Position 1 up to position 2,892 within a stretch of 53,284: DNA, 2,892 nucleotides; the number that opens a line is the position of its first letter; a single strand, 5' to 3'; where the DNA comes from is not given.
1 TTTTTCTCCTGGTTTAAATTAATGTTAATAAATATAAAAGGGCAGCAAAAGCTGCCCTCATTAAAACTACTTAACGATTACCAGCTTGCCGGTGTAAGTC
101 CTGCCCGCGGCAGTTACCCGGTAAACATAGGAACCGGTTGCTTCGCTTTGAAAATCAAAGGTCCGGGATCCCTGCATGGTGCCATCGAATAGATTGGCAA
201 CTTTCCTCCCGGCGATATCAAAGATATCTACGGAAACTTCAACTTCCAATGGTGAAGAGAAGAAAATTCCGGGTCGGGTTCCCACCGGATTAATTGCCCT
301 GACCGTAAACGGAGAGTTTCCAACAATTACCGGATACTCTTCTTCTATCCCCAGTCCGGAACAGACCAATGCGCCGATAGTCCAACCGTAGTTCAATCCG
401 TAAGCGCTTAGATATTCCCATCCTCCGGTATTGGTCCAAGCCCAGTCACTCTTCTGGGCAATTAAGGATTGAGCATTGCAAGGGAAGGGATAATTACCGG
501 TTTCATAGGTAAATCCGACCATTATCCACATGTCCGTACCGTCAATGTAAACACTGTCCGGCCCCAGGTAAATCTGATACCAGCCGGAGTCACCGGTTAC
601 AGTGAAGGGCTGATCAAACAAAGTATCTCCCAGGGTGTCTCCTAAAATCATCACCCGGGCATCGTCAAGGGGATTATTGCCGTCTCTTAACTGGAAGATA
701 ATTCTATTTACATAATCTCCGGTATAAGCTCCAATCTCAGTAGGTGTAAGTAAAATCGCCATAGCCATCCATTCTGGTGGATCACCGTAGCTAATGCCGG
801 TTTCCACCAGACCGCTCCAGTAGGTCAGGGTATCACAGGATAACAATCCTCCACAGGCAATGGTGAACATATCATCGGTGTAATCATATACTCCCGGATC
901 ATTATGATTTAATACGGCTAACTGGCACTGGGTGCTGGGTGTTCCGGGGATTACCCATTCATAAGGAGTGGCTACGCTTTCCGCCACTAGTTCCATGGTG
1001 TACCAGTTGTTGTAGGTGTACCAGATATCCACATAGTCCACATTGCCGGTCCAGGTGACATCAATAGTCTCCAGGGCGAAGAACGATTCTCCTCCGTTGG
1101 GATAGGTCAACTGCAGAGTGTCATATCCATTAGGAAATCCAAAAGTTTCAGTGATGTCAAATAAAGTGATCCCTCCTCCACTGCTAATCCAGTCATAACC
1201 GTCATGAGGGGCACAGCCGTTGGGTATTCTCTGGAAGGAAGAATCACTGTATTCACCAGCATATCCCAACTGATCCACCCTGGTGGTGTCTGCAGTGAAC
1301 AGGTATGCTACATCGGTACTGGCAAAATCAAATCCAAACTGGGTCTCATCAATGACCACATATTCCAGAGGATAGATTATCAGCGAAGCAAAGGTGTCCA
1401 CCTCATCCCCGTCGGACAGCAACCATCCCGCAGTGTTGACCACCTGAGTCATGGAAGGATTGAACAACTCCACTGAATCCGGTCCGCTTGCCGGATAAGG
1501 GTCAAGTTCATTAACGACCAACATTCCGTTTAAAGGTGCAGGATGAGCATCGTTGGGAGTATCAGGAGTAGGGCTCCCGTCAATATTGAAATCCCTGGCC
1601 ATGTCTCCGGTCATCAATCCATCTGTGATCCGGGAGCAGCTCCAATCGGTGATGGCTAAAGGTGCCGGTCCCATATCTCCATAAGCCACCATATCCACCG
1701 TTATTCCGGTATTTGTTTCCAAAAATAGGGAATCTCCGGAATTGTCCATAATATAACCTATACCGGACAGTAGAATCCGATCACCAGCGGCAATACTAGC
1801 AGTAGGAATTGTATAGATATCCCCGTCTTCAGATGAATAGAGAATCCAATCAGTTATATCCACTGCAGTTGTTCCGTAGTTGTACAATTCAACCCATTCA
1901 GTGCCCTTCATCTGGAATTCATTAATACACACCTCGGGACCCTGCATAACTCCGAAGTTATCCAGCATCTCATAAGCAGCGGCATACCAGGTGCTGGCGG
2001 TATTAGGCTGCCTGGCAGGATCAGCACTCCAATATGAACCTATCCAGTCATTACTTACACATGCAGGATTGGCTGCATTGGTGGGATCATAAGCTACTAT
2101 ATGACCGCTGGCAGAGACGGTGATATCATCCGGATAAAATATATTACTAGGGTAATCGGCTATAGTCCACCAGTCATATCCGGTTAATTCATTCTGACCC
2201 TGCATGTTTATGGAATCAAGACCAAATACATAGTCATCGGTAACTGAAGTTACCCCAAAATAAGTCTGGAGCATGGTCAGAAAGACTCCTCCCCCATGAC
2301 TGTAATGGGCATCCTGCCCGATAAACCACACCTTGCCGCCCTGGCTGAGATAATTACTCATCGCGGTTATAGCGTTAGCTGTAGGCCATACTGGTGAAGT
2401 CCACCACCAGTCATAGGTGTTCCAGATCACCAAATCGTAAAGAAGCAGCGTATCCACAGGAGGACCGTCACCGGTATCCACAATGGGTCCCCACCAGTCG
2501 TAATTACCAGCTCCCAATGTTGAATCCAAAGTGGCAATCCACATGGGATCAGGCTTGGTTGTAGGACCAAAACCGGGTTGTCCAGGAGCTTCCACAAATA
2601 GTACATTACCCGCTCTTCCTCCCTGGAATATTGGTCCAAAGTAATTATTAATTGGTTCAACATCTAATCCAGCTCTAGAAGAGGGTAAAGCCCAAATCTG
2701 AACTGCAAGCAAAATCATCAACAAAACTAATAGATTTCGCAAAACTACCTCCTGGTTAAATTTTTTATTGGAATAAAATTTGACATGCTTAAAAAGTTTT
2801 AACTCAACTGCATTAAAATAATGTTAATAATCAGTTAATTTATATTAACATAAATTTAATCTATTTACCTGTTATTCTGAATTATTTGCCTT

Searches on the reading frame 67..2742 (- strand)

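Call 90: search_protein_families(library=pfam, proteins=[window:67-2742:-], max_evalue=0.000001)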
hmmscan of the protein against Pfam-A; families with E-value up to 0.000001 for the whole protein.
window:67-2742:- (891 aa): 1 family
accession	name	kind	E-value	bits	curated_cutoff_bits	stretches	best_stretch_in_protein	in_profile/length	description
PF00932.25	LTD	-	1.3e-19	71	34.3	1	268-355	5-108/109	Lamin Tail Domain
